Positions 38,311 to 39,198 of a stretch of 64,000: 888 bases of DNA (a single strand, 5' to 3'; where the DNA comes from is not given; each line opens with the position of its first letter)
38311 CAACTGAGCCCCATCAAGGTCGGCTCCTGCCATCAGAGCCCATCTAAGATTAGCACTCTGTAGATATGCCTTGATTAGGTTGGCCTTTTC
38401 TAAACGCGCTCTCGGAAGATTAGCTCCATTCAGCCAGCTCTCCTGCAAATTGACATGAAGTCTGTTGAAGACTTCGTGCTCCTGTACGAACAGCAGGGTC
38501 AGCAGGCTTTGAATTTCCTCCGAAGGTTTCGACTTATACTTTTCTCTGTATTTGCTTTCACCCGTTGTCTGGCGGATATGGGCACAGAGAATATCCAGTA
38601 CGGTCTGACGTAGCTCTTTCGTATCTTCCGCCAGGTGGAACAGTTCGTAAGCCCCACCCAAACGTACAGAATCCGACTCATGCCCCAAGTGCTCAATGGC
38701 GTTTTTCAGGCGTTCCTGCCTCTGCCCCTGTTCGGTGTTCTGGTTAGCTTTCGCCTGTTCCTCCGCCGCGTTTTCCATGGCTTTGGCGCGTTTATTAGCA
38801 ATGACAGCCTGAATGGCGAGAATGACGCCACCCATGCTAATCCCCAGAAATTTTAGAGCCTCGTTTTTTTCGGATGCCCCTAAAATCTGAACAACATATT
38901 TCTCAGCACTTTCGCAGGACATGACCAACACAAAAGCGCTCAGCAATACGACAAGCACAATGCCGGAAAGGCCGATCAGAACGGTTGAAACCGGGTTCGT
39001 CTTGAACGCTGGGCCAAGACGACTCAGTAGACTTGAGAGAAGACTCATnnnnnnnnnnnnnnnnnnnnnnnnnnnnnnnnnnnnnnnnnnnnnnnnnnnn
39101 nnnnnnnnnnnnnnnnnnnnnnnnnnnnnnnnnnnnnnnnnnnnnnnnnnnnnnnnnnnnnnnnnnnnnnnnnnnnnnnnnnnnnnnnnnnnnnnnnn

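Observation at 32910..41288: Two membrane-anchored pentapeptide-repeat proteins and a TPR-like protein are translationally coupled to a Type III R-M system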

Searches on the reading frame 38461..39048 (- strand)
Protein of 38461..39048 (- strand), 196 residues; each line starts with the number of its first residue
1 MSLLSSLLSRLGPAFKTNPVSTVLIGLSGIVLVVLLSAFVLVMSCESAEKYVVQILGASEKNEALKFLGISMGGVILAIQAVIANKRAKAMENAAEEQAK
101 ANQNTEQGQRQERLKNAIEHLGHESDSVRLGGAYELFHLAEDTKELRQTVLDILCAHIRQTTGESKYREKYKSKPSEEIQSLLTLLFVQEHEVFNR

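Call 61: predict_structure(alignment_id=A4)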
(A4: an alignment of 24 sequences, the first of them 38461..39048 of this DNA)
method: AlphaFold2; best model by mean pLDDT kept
length: 196 residues; sequences in the alignment: 24
mean_pLDDT: 86.5   pTM: 0.53
mean pLDDT of the five models: 86.5, 86.1, 85.8, 81.5, 81.5
residues with pLDDT >= 90: 103; 70-90: 74; 50-70: 19; < 50: 0
segments of 3 or more residues with pLDDT < 50: none
pLDDT, mean of each block of 10 residues (from residue 1): 69 63 87 93 91 90 92 91 83 83 84 93 92 92 89 94 95 93 81 67
secondary structure, 60 per line:
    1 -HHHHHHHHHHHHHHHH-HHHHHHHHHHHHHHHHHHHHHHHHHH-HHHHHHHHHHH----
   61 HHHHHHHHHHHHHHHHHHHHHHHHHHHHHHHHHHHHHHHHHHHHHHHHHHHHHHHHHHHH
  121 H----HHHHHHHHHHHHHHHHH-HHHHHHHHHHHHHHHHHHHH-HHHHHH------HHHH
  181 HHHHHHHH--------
elements in order: H2-17 H19-44 H46-56 H61-121 H126-142 H144-163 H165-170 H177-188

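Call 63: fold_search(model_id=the predicted structure, library=pdb)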
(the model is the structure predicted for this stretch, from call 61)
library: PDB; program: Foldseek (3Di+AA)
matches with E <= 10: 305; with E <= 0.001: 0
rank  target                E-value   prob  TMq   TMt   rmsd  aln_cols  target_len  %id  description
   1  2xhe_B                6.5e-01  0.10  0.15  0.13  36.9       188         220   12  Crystal structure of the Unc18-syntaxin 1 complex from Monosiga brevicollis (released 2011-06-29)
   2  3nmx_B                7.2e-01  0.41  0.27  0.17  32.5       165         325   14  Crystal structure of APC complexed with Asef (released 2011-07-06)
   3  5h78_A                8.9e-01  0.35  0.30  0.30  27.4       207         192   11  Crystal structure of the PKA-DHR14 fusion protein (released 2017-06-28)
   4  5mfn_B                1.1e+00  0.77  0.24  0.18   3.3        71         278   20  Designed armadillo repeat protein YIIIM5AII (released 2017-09-13)
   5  4yk6_A                1.2e+00  0.30  0.27  0.17  32.5       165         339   14  Crystal structure of APC-ARM in complexed with Amer1-A4 (released 2016-03-09)
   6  5mfm_F                1.2e+00  0.72  0.25  0.15   3.3        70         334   18  Designed armadillo repeat protein peptide fusion YIIIM6AII_GS11_(KR)5 (released 2017-09-13)
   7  3nmw_A                1.2e+00  0.20  0.24  0.15  31.5       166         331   14  Crystal structure of armadillo repeats domain of APC (released 2011-07-06)
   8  8tyu_A                1.2e+00  0.13  0.26  0.28  31.1       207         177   13  High-resolution crystal structure of the SPX domain of XPR1 at 1.4 angstroms (released 2024-06-12)
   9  5mfo_F                1.3e+00  0.72  0.24  0.24   3.4        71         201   20  Designed armadillo repeat protein YIIIM3AIII (released 2017-09-13)
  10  5xzx_A                1.4e+00  0.72  0.26  0.13   3.5        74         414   18  Crystal structure of importin-alpha3 bound to the nuclear localization signal of Ran-binding protein 3 (released 2017-08-09)
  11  9nh5_J                1.4e+00  0.18  0.21  0.15  23.1       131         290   15  CRYO-EM STRUCTURE OF HUMAN U7 SNRNP WITH METHYLATED noncleavable H2A* SUBSTRATE PRE-MRNA (core region) (released 2026-01-21)
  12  5m4y_A                1.4e+00  0.10  0.15  0.16  37.0       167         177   11  Crystal structure of the Sec3/Sso2 complex at 2.20 angstrom resolution (released 2017-02-08)
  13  5mfd_A                1.6e+00  0.63  0.24  0.15   3.5        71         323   20  Designed armadillo repeat protein YIIIM''6AII in complex with pD_(KR)5 (released 2017-07-19)
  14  4db9_A                1.7e+00  0.66  0.24  0.24   3.3        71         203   20  Designed Armadillo repeat protein (YIIIM3AIII) (released 2012-05-16)
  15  3nmx_A                1.7e+00  0.18  0.24  0.15  31.9       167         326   14  Crystal structure of APC complexed with Asef (released 2011-07-06)
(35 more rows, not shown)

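Call 77: search_protein_representatives(alignment_id=A4)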
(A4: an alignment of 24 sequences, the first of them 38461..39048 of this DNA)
Query: 24 sequences, 194 profile positions. Proteins with E-value up to 0.001 (for the whole library): 9565; up to 1e-10: 1363; up to 1e-30: 352. The best 150 are listed.
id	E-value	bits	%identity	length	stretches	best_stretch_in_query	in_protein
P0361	1.6e-97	341.1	-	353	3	15-143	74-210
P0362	5.3e-89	313.3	-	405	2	22-194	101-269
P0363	2.9e-88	310.9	-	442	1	13-194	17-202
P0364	3.6e-88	310.6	-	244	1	12-194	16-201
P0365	1.6e-87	308.4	-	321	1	9-194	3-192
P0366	2.1e-87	308.1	-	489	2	20-194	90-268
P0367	2.2e-86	304.7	-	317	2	6-193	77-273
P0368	6.7e-85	299.9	-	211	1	17-190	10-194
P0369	8.1e-85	299.6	-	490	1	6-194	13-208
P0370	1.2e-84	299.0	-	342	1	8-194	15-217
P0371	1.6e-83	295.4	-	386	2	10-193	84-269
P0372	3.7e-82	290.9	-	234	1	1-194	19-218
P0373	4.8e-82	290.6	-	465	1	5-194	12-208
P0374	5.1e-82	290.5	-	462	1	19-193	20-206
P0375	5.4e-82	290.4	-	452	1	11-194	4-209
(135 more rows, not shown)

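Call 85: search_dna_similar(query=window:38461-39048:-, collection=phages, mode=protein, max_evalue=0.001, max_rows=10)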
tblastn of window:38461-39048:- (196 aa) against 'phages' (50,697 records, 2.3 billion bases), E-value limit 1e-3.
No match.

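Call 87: search_protein_families(library=pfam, proteins=[window:38461-39048:-], max_evalue=10)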
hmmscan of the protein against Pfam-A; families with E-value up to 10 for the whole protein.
window:38461-39048:- (196 aa): 3 families
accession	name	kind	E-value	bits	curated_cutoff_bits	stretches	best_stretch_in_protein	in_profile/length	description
PF09170.16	STN1_2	-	0.0054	17.1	27.2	1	87-160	39-113/167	CST, complex subunit STN1, C terminal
PF04932.20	Wzy_C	-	0.014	15.6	31.7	1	28-120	15-94/149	O-Antigen ligase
PF08609.16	Fes1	-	0.023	16.1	22.3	1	83-158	9-80/89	Nucleotide exchange factor Fes1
